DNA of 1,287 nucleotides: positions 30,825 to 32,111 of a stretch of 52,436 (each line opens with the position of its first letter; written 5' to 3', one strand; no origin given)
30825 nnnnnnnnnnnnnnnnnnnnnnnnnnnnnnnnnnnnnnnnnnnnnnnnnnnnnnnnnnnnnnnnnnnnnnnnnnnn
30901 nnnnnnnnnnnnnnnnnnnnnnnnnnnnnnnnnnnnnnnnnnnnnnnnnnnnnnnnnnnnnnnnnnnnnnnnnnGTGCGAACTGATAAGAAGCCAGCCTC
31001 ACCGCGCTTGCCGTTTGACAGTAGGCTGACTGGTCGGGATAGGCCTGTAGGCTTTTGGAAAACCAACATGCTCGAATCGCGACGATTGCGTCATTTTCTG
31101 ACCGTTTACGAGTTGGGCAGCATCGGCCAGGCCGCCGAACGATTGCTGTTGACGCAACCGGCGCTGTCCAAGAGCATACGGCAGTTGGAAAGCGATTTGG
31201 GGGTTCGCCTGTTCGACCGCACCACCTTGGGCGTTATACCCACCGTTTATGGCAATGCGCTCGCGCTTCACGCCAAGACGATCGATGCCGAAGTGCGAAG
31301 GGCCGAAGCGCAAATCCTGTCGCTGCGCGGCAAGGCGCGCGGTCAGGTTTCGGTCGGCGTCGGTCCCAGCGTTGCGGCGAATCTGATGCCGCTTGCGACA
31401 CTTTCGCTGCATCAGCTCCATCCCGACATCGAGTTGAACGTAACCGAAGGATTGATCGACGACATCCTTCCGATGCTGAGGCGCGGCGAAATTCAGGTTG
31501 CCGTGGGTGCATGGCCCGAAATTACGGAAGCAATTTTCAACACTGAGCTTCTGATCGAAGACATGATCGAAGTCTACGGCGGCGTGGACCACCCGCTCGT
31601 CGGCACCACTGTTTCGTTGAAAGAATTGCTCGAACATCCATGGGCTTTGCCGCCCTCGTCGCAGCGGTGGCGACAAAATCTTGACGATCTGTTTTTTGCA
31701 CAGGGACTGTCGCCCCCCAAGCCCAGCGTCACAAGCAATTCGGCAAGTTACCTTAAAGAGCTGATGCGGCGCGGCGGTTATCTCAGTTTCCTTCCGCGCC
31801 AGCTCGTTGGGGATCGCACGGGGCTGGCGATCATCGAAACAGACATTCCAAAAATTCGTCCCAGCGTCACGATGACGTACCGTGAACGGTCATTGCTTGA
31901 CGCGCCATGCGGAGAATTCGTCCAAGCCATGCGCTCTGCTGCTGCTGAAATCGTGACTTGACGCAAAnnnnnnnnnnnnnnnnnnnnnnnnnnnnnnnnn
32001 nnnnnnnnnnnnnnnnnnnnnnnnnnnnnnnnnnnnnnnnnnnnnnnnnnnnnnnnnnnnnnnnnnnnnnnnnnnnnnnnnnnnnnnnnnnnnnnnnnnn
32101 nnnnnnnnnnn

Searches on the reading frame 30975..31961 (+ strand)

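Call 9: search_protein_families(library=pfam, proteins=[window:30975-31961:+], max_evalue=0.0001)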
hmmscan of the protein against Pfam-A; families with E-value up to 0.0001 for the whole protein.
window:30975-31961:+ (328 aa): 2 families
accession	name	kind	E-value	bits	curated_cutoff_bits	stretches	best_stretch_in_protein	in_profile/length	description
PF03466.25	LysR_substrate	-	7.9e-32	110.8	28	1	119-323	2-208/209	LysR substrate binding domain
PF00126.33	HTH_1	-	4e-20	71.9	26.6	1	36-93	2-59/60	Bacterial regulatory helix-turn-helix protein, lysR family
